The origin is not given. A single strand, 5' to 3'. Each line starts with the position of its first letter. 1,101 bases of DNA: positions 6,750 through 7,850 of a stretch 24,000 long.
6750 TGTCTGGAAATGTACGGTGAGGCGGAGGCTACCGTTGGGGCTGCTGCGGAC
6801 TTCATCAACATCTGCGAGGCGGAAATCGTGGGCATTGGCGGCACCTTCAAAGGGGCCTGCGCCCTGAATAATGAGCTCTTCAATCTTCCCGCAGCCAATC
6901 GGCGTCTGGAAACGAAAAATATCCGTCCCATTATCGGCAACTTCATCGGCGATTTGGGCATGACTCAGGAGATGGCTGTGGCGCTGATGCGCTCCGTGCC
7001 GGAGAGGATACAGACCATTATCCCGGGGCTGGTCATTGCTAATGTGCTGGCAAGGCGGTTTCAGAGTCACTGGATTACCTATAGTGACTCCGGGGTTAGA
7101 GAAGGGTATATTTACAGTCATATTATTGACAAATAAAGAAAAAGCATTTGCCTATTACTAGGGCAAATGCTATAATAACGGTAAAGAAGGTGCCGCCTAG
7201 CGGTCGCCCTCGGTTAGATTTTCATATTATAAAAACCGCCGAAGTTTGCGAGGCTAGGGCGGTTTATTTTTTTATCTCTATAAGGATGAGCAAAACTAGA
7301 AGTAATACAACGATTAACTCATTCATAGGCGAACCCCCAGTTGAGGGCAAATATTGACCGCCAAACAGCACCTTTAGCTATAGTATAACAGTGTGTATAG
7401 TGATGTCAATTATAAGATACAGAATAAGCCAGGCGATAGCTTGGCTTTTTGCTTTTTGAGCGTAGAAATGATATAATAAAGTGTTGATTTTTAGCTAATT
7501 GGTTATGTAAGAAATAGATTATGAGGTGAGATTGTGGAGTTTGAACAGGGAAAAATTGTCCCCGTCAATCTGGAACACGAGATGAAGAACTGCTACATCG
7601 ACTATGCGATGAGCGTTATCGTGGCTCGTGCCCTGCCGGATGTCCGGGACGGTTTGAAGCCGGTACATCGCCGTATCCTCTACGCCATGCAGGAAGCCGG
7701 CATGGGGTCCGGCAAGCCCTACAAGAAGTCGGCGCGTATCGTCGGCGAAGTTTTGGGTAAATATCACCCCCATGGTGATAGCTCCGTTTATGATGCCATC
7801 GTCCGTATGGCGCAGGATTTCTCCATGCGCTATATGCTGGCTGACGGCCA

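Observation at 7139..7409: Candidate type I toxin-antitoxin-like module just upstream of gyrA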

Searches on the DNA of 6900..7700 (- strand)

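Call 5: search_rna_families(source=window, start=6900, end=7700, threshold=evalue, max_evalue=10, show_alignments=3)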
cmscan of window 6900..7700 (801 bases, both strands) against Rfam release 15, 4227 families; matches with E-value up to 10: 7.
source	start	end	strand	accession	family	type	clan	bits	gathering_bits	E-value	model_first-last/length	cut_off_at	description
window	7396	7492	+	RF01770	rimP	Cis-reg; leader;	-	19.3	47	2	1-102/102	no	Gammaprotebacteria rimP leader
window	7190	7294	-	RF02991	GP20-a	Cis-reg;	-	18.4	47.2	1.9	1-97/97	no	GP20-a RNA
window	7159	7361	-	RF01412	BsrG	Gene; sRNA;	-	18.2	55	0.057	1-259/259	no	BsrG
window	7129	7231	-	RF00557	L10_leader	Cis-reg; leader;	-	18.1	44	1.9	1-138/138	no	Ribosomal protein L10 leader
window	7135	7297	-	RF01770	rimP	Cis-reg; leader;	-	17.4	47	5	1-102/102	no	Gammaprotebacteria rimP leader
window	7230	7324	-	RF04339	Plastid-psbJ-3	Cis-reg;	CL00152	16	61.7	6.6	1-125/125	no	Plastid-psbJ-3 3UTR RNA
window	7229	7383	-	RF02377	SurA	Gene; sRNA;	-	13.3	100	0.5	1-279/279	no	SurA sRNA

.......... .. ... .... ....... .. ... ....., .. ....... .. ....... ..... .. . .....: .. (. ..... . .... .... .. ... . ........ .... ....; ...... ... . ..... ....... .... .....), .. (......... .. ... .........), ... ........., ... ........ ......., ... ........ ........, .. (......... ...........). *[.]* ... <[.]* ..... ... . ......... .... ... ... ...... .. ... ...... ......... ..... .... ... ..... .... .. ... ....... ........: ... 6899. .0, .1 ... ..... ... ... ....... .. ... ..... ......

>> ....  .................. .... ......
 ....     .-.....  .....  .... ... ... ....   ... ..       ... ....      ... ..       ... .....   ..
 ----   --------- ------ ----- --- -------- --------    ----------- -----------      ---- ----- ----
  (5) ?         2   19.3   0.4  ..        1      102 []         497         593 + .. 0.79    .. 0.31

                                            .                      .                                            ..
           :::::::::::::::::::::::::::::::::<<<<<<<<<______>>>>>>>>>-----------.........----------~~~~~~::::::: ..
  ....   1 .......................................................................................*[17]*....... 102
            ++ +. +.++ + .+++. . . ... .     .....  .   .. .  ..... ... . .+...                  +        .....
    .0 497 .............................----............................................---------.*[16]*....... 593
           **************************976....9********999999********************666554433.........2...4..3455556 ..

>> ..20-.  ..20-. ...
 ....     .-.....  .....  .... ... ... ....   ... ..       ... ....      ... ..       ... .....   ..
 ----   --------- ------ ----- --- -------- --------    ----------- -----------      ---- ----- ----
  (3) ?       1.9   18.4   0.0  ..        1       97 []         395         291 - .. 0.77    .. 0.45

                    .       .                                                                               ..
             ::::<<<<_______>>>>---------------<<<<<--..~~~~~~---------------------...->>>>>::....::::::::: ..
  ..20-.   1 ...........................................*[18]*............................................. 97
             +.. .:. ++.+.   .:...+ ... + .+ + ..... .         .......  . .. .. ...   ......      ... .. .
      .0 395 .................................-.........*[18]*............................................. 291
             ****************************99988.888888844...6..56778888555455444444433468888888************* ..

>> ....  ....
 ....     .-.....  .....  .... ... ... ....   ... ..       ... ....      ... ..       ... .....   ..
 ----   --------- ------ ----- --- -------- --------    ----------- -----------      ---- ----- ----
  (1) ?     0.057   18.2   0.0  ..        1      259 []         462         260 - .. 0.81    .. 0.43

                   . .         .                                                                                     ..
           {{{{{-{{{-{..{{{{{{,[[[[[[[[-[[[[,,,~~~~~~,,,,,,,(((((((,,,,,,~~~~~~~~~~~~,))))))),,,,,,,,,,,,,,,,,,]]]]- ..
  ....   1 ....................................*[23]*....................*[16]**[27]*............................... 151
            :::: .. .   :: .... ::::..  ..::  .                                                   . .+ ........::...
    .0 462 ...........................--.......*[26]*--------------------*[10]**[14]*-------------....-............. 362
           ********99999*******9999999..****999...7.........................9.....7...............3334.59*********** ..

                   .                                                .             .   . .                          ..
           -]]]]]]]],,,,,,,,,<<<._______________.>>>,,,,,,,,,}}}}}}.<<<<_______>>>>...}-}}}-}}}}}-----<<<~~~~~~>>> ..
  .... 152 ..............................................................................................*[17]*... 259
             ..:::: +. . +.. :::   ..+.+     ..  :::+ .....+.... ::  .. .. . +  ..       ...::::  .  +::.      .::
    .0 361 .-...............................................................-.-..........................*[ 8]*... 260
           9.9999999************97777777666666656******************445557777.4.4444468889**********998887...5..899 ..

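Call 21: search_dna_similar(query=window:7137-7460:-, collection=plasmids, mode=distant, max_evalue=0.01)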
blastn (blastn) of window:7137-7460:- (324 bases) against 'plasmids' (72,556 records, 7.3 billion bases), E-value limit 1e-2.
No match.

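Call 22: search_dna_similar(query=window:7137-7460:-, collection=phages, mode=distant, max_evalue=0.01)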
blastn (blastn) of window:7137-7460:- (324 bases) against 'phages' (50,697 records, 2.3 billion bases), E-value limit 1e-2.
No match.

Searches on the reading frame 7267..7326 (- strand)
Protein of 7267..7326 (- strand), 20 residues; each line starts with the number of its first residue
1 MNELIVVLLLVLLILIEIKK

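Call 29: search_protein_families(library=ncbifam, proteins=[window:7267-7326:-], max_evalue=10)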
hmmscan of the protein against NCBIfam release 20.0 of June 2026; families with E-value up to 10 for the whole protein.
seq(20 aa): 0 families

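Call 30: search_protein_families(library=pfam, proteins=[window:7267-7326:-], max_evalue=10)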
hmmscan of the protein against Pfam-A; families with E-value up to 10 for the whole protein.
seq(20 aa): 0 families

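Call 56: search_dna_similar(query=window:7267-7326:-, collection=plasmids, mode=protein, max_evalue=10, max_rows=15)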
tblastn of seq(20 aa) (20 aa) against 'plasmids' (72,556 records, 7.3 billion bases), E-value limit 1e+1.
No match.

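Call 60: list_cluster_members(proteins=[window:7267-7326:-, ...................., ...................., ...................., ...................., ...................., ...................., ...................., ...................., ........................])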
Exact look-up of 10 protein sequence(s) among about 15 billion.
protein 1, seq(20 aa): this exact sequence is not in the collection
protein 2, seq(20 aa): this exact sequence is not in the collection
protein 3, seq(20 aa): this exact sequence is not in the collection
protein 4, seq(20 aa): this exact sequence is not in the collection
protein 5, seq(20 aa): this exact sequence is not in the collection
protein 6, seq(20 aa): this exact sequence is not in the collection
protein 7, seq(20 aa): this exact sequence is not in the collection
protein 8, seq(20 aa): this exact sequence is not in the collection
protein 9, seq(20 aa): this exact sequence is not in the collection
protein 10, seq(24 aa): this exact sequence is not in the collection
